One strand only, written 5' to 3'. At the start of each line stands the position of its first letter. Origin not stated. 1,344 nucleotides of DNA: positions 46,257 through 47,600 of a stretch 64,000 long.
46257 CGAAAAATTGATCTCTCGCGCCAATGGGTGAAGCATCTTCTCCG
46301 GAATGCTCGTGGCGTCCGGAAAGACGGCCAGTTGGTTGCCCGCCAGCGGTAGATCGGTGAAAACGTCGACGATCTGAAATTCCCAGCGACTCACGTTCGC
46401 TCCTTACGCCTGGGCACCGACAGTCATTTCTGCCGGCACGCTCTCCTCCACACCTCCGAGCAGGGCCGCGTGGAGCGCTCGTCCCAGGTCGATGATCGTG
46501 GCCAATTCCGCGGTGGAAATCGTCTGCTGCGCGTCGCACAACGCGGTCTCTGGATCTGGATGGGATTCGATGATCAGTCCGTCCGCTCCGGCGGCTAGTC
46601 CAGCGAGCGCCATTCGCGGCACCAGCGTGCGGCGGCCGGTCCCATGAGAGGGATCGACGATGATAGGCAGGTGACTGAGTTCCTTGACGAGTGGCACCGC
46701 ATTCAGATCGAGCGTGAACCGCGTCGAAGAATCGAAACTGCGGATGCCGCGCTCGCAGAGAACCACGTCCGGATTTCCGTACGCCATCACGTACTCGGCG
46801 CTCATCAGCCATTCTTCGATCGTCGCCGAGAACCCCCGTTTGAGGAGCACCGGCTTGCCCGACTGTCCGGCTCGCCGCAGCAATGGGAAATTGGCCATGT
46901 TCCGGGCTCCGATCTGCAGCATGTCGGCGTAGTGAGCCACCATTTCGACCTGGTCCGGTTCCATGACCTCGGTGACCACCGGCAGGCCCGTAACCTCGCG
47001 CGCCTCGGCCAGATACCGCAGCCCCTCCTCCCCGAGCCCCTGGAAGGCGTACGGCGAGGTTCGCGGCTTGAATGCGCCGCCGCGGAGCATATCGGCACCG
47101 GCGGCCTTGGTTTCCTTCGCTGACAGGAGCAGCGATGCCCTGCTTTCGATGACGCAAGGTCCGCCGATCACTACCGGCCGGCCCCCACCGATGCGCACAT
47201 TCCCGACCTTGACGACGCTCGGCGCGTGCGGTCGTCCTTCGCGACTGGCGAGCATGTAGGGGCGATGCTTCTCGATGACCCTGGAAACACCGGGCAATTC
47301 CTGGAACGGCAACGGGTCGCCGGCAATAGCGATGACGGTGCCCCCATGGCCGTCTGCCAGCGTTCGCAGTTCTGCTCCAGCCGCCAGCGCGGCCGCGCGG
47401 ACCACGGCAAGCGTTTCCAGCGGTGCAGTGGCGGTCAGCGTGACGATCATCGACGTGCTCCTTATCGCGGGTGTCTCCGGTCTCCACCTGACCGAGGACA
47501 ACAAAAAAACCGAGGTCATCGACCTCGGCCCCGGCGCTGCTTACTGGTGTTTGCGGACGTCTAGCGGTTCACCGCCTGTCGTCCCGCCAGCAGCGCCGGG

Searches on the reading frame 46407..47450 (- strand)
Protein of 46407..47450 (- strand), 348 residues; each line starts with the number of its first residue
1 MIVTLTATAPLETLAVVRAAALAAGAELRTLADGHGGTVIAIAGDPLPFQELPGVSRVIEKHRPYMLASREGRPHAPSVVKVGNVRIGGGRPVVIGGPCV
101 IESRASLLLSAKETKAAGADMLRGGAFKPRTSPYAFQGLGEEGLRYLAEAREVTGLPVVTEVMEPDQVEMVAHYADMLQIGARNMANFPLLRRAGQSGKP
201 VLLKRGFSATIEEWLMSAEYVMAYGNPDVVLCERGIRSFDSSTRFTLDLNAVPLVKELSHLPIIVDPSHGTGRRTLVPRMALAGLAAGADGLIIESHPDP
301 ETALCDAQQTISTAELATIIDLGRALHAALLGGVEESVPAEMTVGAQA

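Call 6: find_related_loci(query=window:46407-47450:-, collection=genome_contigs, flank=3000)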
Query window:46407-47450:- (348 aa) in genome_contigs; peptide patterns used: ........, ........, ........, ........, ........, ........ (x = any residue, [..] = any of these).
276 stretches matched a pattern; 19 encode a relative of the query (tblastn E <= 1e-3); 19 distinct loci.
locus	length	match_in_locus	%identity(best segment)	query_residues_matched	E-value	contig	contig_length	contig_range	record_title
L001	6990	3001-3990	65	1-330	6e-138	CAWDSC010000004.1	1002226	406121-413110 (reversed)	MAG: uncultured Chloroflexia bacterium isolate MFD00392.bin.2.277 genome assembly, contig: contig_19897, whole genome sh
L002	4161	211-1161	66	1-316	1e-136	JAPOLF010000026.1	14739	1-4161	MAG: bacterium isolate bin109 NODE_26_length_14739_cov_1.241713, whole genome shotgun sequence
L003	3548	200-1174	64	1-326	4e-137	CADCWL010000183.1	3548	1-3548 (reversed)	MAG: uncultured Thermomicrobiales bacterium isolate AVDCRST_MAG19 genome assembly, contig: NODE4874, whole genome shotgu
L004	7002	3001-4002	79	1-335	3e-146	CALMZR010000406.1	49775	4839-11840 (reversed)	MAG TPA_asm: uncultured Chloroflexi bacterium isolate SRR6670122_bin.72_CONCOCT_v1.1_MAG genome assembly, contig: ERZ534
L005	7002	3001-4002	60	1-330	5e-125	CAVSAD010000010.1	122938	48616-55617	MAG: uncultured Chloroflexia bacterium isolate MFD05942.bin.3.361 genome assembly, contig: contig_43559, whole genome sh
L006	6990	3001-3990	53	1-324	8e-104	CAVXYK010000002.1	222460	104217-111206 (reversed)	MAG: uncultured Chloroflexia bacterium isolate MFD03804.bin.1.88 genome assembly, contig: contig_10320, whole genome sho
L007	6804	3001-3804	56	52-320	2e-100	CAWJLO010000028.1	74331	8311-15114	MAG: uncultured Chloroflexia bacterium isolate MFD02416.bin.1.78 genome assembly, contig: contig_65468, whole genome sho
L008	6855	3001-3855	59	45-330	7e-100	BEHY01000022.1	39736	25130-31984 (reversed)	Candidatus Thermoflexus japonica DNA, contig: NODE_346_22, isolate: HRbin22, whole genome shotgun sequence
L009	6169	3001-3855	58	45-330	9e-100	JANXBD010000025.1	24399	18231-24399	MAG: Thermoflexus sp. isolate SKYB22 NODE_25_length_24399_cov_140.826865, whole genome shotgun sequence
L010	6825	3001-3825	60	45-320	4e-99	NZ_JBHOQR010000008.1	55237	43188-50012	MAG: Thermoflexus sp. isolate A0_25 coassembly_Ak141_427982, whole genome shotgun sequence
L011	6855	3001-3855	58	45-330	5e-99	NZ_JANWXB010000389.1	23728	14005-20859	MAG: Thermoflexus sp. isolate SKYG36 k141_360736, whole genome shotgun sequence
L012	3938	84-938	59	45-330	1e-99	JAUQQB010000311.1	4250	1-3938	MAG: Chloroflexota bacterium isolate JZ-3.bins.34.201901 NODE_22272_length_4250_cov_2.861994, whole genome shotgun seque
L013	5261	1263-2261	51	1-330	1e-98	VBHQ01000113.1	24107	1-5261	MAG: Chloroflexi bacterium isolate CF_108 14_1009_09_20cm_scaffold_6723, whole genome shotgun sequence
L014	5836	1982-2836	59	45-330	3e-95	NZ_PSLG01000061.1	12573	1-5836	MAG: Thermoflexus sp. isolate ERB_21_2 NODE_1549_length_12573_cov_8.670475, whole genome shotgun sequence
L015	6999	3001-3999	51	1-330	4e-102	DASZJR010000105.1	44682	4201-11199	MAG TPA_asm: Candidatus Dormiibacterota bacterium isolate SMAG_U6634 k141_3990428, whole genome shotgun sequence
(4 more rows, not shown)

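Call 7: search_protein_families(library=pfam, proteins=[window:46407-47450:-], max_evalue=0.01)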
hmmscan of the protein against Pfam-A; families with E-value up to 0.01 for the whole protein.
window:46407-47450:- (348 aa): 3 families
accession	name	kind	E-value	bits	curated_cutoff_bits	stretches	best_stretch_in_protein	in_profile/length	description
PF00793.26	DAHP_synth_1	-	3.1e-79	266.1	25.5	1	84-323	9-261/270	DAHP synthetase I family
PF03102.20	NeuB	-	2.1e-05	24.5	22.1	1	139-233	53-147/241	NeuB family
PF01261.30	AP_endonuc_2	-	0.0038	17.4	31.1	0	103-179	66-143/249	Xylose isomerase-like TIM barrel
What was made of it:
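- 46404..47450 (-): aroF/aroG-type DAHP synthase (type I-beta, 348 aa) with an N-terminal extension. This is the regulated gene. A PhzF-family gene follows 10 nt later (46394-45507). Pfam PF00793, E = 3e-79 (call 7).
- Checked: AAGGAG (47463-47458), 7 nt, then ATG 47450 of a 348-aa protein that hits Pfam DAHP_synth_1 at E = 3e-79 (call 7).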

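Call 13: find_related_loci(query=A1, collection=metagenome_contigs, flank=1500)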
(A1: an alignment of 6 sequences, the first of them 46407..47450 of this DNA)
Query A1 (348 aa) in metagenome_contigs; peptide patterns used: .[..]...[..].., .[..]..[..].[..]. (x = any residue, [..] = any of these).
600 stretches matched a pattern (row limit reached: there are more); 599 encode a relative of the query (tblastn E <= 1e-3); the best 80 are kept; 80 distinct loci.
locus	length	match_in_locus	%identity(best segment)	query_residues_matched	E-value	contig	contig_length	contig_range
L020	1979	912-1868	66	1-320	2e-138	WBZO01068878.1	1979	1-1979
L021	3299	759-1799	60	1-340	4e-123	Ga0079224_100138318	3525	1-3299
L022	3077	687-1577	64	1-296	6e-119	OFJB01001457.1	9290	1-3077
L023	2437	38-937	62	25-320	4e-117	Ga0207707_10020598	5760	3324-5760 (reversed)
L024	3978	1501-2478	54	1-320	6e-107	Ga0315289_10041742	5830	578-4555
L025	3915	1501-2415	54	31-332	3e-106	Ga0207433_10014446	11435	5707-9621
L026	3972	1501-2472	51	1-321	5e-106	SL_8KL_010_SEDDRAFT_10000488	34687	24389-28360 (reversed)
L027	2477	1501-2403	56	34-330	5e-107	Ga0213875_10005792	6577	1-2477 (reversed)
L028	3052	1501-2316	58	49-321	1e-105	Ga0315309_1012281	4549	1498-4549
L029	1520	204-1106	56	34-330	5e-113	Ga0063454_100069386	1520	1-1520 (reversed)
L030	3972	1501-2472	54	1-321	6e-105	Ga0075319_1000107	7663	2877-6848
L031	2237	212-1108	57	27-328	8e-110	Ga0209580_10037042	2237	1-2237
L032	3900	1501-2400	56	27-330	3e-104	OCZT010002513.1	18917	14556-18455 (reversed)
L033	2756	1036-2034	51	1-330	6e-108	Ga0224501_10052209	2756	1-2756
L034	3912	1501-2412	54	31-330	2e-103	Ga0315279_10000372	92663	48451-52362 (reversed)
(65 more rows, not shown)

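Call 28: find_homologous_proteins(query=window:46407-47450:-, max_evalue=1e-100)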
Query window:46407-47450:- (348 aa): 1244 proteins with E <= 1e-100 among 8000 candidates; the best 120 are listed.
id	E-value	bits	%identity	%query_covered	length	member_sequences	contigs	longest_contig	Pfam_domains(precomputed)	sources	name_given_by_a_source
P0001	1.2e-173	595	79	100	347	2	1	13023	PF03102.21,PF00793.27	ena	-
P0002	3.4e-173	593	81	97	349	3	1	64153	PF03102.21,PF00793.27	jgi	jgi:3-deoxy-7-phosphoheptulonate synthase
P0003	1.3e-172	591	79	99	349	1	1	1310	PF00793.27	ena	-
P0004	2.7e-172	590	82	93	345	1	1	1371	PF03102.21,PF00793.27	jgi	jgi:3-deoxy-7-phosphoheptulonate synthase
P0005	4.0e-172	590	81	96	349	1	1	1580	PF03102.21,PF00793.27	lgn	-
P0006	1.8e-171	588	79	96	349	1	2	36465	PF03102.21,PF00793.27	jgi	jgi:3-deoxy-7-phosphoheptulonate synthase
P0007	1.1e-170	585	79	98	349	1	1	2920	PF03102.21,PF00793.27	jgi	jgi:3-deoxy-7-phosphoheptulonate synthase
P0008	1.2e-170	585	80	97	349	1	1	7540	PF03102.21,PF00793.27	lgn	-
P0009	1.8e-170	584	79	100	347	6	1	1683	PF03102.21,PF00793.27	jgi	jgi:3-deoxy-7-phosphoheptulonate synthase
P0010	3.4e-170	583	79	93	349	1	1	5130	PF03102.21,PF00793.27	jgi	jgi:3-deoxy-7-phosphoheptulonate synthase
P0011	7.5e-170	582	78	96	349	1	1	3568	PF03102.21,PF00793.27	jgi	jgi:3-deoxy-7-phosphoheptulonate synthase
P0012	2.3e-169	581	80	96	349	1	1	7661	PF03102.21,PF00793.27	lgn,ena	-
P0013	1.0e-168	579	79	97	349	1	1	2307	PF00793.27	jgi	jgi:3-deoxy-7-phosphoheptulonate synthase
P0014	1.4e-168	578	78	98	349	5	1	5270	PF03102.21,PF00793.27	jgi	jgi:3-deoxy-7-phosphoheptulonate synthase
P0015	2.1e-168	577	79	96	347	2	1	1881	PF03102.21,PF00793.27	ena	-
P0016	3.9e-168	577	78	99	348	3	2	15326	PF03102.21,PF00793.27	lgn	-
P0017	4.3e-168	576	80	93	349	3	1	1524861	PF03102.21,PF00793.27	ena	-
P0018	5.5e-168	576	79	97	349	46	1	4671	PF03102.21,PF00793.27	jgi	jgi:3-deoxy-7-phosphoheptulonate synthase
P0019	7.1e-168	576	77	97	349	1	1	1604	PF03102.21,PF00793.27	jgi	jgi:3-deoxy-7-phosphoheptulonate synthase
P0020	1.9e-167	574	79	96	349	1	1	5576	PF03102.21,PF00793.27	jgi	jgi:3-deoxy-7-phosphoheptulonate synthase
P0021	2.8e-167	574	78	96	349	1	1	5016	PF03102.21,PF00793.27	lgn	-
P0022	2.8e-167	574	78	96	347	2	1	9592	PF03102.21,PF00793.27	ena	-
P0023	3.7e-167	573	78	97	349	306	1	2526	PF03102.21,PF00793.27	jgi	jgi:3-deoxy-7-phosphoheptulonate synthase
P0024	4.7e-167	573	77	100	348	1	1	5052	PF03102.21,PF00793.27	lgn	-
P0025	4.8e-167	573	77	99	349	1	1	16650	PF03102.21,PF00793.27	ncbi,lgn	-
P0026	5.5e-167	573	77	97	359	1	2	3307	PF00793.27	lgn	-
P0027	6.1e-167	573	78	96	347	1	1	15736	PF03102.21,PF01261.31,PF00793.27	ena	-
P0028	6.9e-167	572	77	99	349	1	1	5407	PF03102.21,PF00793.27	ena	-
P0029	1.0e-166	572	77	96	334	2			PF03102.21,PF00793.27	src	-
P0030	1.4e-166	571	78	97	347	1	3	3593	PF03102.21,PF00793.27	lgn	-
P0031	1.5e-166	571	78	96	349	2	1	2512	PF03102.21,PF00793.27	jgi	jgi:3-deoxy-7-phosphoheptulonate synthase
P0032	2.4e-166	571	78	97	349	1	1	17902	PF03102.21,PF00793.27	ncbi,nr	ncbi:MAG: 3-deoxy-7-phosphoheptulonate synthase [Chloroflexia bacterium]|nr:3-deoxy-7-phosphoheptulo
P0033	3.4e-166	570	78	96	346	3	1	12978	PF03102.21,PF00793.27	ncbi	-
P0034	3.5e-166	570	77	99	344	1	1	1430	PF03102.21,PF00793.27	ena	-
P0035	3.7e-166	570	78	96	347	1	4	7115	PF03102.21,PF00793.27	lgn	-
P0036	4.9e-166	570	77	96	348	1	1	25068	PF03102.21,PF00793.27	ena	-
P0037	9.4e-166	569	78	96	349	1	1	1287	PF03102.21,PF00793.27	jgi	jgi:3-deoxy-7-phosphoheptulonate synthase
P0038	9.4e-166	569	79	96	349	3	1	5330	PF03102.21,PF00793.27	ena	-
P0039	1.0e-165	569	78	96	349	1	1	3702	PF03102.21,PF00793.27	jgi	jgi:3-deoxy-7-phosphoheptulonate synthase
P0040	1.5e-165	568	77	97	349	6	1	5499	PF03102.21,PF00793.27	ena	-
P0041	2.7e-165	567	77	96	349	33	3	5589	PF03102.21,PF00793.27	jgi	jgi:3-deoxy-7-phosphoheptulonate synthase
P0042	4.3e-165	567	78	94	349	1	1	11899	PF03102.21,PF00793.27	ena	-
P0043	5.6e-165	566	78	95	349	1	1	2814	PF03102.21,PF00793.27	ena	-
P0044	5.7e-165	566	77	97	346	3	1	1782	PF03102.21,PF00793.27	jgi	jgi:3-deoxy-7-phosphoheptulonate synthase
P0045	6.0e-165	566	77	98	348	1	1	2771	PF03102.21,PF00793.27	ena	-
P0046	6.0e-165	566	78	97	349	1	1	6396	PF00793.27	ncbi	ncbi:MAG: 3-deoxy-7-phosphoheptulonate synthase [Thermomicrobiales bacterium]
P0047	8.3e-165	566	76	97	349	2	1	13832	PF03102.21,PF00793.27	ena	-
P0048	9.8e-165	565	78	97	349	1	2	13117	PF03102.21,PF00793.27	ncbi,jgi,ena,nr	ncbi:MAG: 3-deoxy-7-phosphoheptulonate synthase [Chloroflexota bacterium]|nr:3-deoxy-7-phosphoheptul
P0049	1.7e-164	565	78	96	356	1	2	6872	PF00793.27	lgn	-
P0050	2.8e-164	564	78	96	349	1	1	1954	PF03102.21,PF00793.27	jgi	jgi:3-deoxy-7-phosphoheptulonate synthase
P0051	9.4e-164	562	78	97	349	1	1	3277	PF03102.21,PF00793.27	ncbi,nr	ncbi:MAG: 3-deoxy-7-phosphoheptulonate synthase [Chloroflexia bacterium]|nr:3-deoxy-7-phosphoheptulo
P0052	9.7e-164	562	76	97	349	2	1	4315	PF03102.21,PF00793.27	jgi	jgi:3-deoxy-7-phosphoheptulonate synthase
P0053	2.5e-163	561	77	96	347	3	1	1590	PF03102.21,PF00793.27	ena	-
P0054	7.5e-163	559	76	96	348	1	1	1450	PF03102.21,PF00793.27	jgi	jgi:3-deoxy-7-phosphoheptulonate synthase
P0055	1.2e-162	559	78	96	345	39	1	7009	PF00793.27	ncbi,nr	ncbi:MAG: 3-deoxy-7-phosphoheptulonate synthase [Chloroflexota bacterium]|nr:3-deoxy-7-phosphoheptul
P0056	5.2e-162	556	75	97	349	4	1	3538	PF00793.27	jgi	jgi:3-deoxy-7-phosphoheptulonate synthase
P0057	2.1e-161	554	78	96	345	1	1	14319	PF00793.27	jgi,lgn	jgi:3-deoxy-7-phosphoheptulonate synthase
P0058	2.6e-161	554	77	96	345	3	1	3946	PF00793.27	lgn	-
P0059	2.8e-161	554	76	96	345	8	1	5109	PF00793.27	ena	-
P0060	3.1e-161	554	78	96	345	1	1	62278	PF00793.27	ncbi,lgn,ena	ncbi:MAG: 3-deoxy-7-phosphoheptulonate synthase [Thermomicrobiales bacterium]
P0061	3.8e-161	554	78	94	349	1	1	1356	PF03102.21,PF00793.27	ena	-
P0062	4.2e-161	553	77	96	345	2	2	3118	PF00793.27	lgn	-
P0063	6.8e-161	553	74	100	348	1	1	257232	PF03102.21,PF00793.27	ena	-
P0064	9.2e-161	552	79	91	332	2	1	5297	PF03102.21,PF00793.27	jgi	-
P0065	1.4e-160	552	74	99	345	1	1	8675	PF00793.27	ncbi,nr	ncbi:MAG: 3-deoxy-7-phosphoheptulonate synthase [Thermomicrobiales bacterium]|nr:3-deoxy-7-phosphohe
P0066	2.5e-160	551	77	96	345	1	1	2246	PF00793.27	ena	-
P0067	8.5e-160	549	76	95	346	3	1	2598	PF00793.27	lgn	-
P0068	2.1e-159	548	99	73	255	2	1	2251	PF03102.21,PF00793.27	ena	-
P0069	3.0e-159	547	75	99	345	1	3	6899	PF03102.21,PF00793.27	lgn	-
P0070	3.4e-159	547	76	95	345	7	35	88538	PF00793.27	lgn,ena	-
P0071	4.2e-159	547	77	96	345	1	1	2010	PF00793.27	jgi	jgi:3-deoxy-7-phosphoheptulonate synthase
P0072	2.4e-158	544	74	99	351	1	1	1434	PF03102.21,PF00793.27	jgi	jgi:3-deoxy-7-phosphoheptulonate synthase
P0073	4.7e-158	543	75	97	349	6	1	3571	PF00793.27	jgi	jgi:3-deoxy-7-phosphoheptulonate synthase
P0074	5.4e-158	543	78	92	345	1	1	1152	PF03102.21,PF00793.27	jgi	jgi:3-deoxy-7-phosphoheptulonate synthase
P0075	5.5e-158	543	76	97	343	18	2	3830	PF03102.21,PF00793.27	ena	-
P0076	1.2e-157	542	75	96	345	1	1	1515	PF00793.27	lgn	-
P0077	1.4e-157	542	75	97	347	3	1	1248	PF03102.21,PF00793.27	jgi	jgi:3-deoxy-7-phosphoheptulonate synthase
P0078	2.9e-157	541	77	94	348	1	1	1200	PF03102.21,PF00793.27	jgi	jgi:3-deoxy-7-phosphoheptulonate synthase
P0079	3.3e-156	537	74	95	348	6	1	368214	PF03102.21,PF00793.27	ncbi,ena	-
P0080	4.3e-156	537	74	95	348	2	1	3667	PF03102.21,PF00793.27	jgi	jgi:3-deoxy-7-phosphoheptulonate synthase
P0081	1.8e-154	532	73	95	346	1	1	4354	PF03102.21,PF00793.27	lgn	-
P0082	1.2e-153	529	74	92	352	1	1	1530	PF03102.21,PF00793.27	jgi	jgi:3-deoxy-7-phosphoheptulonate synthase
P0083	2.0e-153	528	78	89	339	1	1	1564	PF03102.21,PF00793.27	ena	-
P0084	1.9e-152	525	73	92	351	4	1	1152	PF03102.21,PF00793.27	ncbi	-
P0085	7.8e-152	523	71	98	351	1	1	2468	PF03102.21,PF00793.27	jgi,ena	-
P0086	3.8e-151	521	73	95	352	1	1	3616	PF03102.21,PF00793.27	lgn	-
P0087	1.1e-150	519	71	93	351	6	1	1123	PF03102.21,PF00793.27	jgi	-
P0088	1.7e-150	519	71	98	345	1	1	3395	PF03102.21,PF00793.27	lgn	-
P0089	2.6e-150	518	73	92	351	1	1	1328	PF03102.21,PF00793.27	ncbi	-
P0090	2.7e-150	518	69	99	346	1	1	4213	PF03102.21,PF00793.27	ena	-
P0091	5.4e-150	517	79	80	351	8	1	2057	PF03102.21,PF00793.27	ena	-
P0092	6.7e-150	517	71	95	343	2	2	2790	PF03102.21,PF00793.27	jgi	jgi:3-deoxy-7-phosphoheptulonate synthase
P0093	8.8e-150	516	71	99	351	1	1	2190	PF00793.27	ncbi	-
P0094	9.4e-150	516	69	97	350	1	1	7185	PF03102.21,PF00793.27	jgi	jgi:3-deoxy-7-phosphoheptulonate synthase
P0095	1.1e-149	516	71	97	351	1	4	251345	PF03102.21,PF00793.27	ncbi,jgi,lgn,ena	jgi:3-deoxy-7-phosphoheptulonate synthase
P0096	6.0e-149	514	68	99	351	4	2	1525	PF03102.21,PF00793.27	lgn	-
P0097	9.3e-149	513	73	92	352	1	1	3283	PF03102.21,PF00793.27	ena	-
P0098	1.4e-148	512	74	91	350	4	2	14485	PF03102.21,PF00793.27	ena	-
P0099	2.5e-148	512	71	95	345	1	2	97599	PF03102.21,PF00793.27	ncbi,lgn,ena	-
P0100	3.3e-148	511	73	91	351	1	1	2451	PF03102.21,PF00793.27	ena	-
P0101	4.0e-148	511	72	95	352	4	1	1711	PF03102.21,PF00793.27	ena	-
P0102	4.1e-148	511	72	93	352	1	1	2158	PF03102.21,PF00793.27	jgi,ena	-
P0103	4.6e-148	511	71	95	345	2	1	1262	PF03102.21,PF00793.27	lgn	-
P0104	6.7e-148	510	72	97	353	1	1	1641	PF03102.21,PF00793.27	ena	-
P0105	8.8e-148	510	71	97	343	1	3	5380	PF03102.21,PF00793.27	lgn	-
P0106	1.5e-147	509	72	93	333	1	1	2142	PF03102.21,PF00793.27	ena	-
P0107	2.6e-147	508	72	95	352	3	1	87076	PF00793.27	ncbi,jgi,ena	-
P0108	3.7e-147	508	71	89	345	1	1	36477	PF03102.21,PF00793.27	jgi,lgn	jgi:3-deoxy-7-phosphoheptulonate synthase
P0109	4.5e-147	507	72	98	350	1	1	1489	PF03102.21,PF00793.27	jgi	jgi:3-deoxy-7-phosphoheptulonate synthase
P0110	6.1e-147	507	70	95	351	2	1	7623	PF03102.21,PF00793.27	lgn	-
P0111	8.6e-147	506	71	95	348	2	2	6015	PF03102.21,PF00793.27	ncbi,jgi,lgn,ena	-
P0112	1.4e-146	506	69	95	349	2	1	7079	PF03102.21,PF00793.27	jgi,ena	-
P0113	2.2e-146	505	72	93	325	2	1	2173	PF00793.27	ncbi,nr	ncbi:MAG TPA: 3-deoxy-7-phosphoheptulonate synthase, partial [Thermomicrobiales bacterium]|nr:3-deox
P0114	3.3e-146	505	69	97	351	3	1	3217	PF03102.21,PF00793.27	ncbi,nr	ncbi:MAG: 3-deoxy-7-phosphoheptulonate synthase [Chloroflexota bacterium]|nr:3-deoxy-7-phosphoheptul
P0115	4.6e-146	504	71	98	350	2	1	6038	PF03102.21,PF00793.27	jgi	jgi:3-deoxy-7-phosphoheptulonate synthase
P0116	1.4e-145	502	70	95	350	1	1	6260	PF03102.21,PF00793.27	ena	-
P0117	1.8e-145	502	71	93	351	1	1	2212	PF03102.21,PF00793.27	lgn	-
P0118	3.2e-145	501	70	95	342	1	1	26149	PF03102.21,PF00793.27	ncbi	ncbi:MAG: 3-deoxy-7-phosphoheptulonate synthase [Chloroflexota bacterium]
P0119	4.5e-145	501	71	95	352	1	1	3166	PF03102.21,PF00793.27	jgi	jgi:3-deoxy-7-phosphoheptulonate synthase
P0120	4.8e-145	501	69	99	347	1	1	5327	PF03102.21,PF00793.27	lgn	-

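Call 30: find_encoding_contigs(protein=P0002, flank=800, max_places=2)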
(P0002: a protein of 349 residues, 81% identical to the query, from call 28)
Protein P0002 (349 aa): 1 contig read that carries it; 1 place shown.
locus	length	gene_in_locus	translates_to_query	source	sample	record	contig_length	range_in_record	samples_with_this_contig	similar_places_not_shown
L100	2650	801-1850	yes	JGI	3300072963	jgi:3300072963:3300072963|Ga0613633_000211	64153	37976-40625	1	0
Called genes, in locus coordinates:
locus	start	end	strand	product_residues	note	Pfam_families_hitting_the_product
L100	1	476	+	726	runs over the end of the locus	PF02922:CBM_48, PF00128:Alpha-amylase, PF21331:Isoamylase_C (faint)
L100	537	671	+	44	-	-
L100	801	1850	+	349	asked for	PF00793:DAHP_synth_1, PF03102:NeuB (weak)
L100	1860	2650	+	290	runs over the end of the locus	PF02567:PhzC-PhzF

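Call 31: find_encoding_contigs(protein=P0017, flank=800, max_places=2)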
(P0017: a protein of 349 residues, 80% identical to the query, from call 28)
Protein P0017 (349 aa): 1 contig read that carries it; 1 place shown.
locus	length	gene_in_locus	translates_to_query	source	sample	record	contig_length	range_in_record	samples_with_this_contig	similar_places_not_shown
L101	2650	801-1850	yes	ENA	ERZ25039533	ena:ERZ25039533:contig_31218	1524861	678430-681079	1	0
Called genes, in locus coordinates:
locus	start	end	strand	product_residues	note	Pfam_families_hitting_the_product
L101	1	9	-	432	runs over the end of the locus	PF00202:Aminotran_3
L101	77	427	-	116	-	-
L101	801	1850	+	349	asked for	PF00793:DAHP_synth_1, PF03102:NeuB (weak)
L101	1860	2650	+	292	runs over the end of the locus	PF02567:PhzC-PhzF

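Call 32: find_encoding_contigs(protein=P0063, flank=800, max_places=2)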
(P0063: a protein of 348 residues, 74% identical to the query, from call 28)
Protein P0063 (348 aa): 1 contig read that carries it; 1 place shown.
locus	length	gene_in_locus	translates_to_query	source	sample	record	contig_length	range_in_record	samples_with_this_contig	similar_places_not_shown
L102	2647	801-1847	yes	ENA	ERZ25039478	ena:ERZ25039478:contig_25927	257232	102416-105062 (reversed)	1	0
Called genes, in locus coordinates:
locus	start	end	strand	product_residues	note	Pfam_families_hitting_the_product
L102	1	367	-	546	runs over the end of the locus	PF00496:SBP_bac_5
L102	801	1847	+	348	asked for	PF00793:DAHP_synth_1, PF03102:NeuB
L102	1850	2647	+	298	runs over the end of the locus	PF02567:PhzC-PhzF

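Call 33: find_encoding_contigs(protein=P0079, flank=800, max_places=2)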
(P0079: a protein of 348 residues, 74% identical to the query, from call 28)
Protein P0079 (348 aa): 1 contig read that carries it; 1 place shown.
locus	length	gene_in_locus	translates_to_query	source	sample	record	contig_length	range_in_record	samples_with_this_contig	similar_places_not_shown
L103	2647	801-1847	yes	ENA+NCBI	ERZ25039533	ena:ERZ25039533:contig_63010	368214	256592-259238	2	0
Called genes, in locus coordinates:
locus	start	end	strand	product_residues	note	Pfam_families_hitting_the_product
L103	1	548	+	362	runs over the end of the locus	-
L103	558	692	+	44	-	-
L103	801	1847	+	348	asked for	PF00793:DAHP_synth_1, PF03102:NeuB (faint)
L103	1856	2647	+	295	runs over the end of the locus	PF02567:PhzC-PhzF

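Call 34: find_encoding_contigs(protein=P0095, flank=800, max_places=2)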
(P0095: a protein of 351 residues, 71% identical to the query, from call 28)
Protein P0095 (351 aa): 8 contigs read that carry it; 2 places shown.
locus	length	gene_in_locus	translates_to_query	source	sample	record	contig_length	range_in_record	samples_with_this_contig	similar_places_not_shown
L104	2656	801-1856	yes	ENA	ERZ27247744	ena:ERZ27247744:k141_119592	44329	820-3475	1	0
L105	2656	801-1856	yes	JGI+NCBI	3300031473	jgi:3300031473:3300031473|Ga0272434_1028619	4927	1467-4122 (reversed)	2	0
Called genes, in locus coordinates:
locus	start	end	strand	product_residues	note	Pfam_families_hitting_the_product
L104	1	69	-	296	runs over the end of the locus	?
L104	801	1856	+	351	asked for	PF00793:DAHP_synth_1, PF03102:NeuB (faint)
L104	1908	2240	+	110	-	PF00583:Acetyltransf_1 (weak)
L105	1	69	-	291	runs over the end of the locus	?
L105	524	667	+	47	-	-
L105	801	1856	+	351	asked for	PF00793:DAHP_synth_1, PF03102:NeuB (faint)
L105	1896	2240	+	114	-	PF00583:Acetyltransf_1 (weak)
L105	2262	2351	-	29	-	-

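Call 35: find_encoding_contigs(protein=P0099, flank=800, max_places=2)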
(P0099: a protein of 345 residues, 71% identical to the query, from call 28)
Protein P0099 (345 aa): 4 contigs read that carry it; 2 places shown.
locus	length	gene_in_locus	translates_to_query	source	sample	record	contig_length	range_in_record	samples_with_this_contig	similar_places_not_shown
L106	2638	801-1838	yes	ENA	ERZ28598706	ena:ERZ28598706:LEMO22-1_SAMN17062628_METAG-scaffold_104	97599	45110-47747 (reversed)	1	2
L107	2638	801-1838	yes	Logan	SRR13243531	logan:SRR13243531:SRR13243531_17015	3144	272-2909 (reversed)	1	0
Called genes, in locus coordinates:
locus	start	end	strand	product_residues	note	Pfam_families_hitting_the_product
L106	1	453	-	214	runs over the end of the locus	-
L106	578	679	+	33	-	-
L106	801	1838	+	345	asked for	PF00793:DAHP_synth_1, PF03102:NeuB (weak)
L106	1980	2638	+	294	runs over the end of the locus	PF02567:PhzC-PhzF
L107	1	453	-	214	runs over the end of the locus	-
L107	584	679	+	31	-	-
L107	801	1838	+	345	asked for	PF00793:DAHP_synth_1, PF03102:NeuB (weak)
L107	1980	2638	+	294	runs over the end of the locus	PF02567:PhzC-PhzF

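Call 36: find_encoding_contigs(protein=P0107, flank=800, max_places=2)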
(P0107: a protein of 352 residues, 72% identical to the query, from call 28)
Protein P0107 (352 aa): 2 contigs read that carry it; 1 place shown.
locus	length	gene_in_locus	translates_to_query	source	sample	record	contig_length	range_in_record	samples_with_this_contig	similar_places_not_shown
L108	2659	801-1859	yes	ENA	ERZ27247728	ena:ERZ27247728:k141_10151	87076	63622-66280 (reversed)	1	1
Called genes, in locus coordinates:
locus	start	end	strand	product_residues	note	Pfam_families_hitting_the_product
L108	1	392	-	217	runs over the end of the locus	-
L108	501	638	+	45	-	-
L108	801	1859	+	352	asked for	PF00793:DAHP_synth_1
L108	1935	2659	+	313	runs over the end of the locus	PF02567:PhzC-PhzF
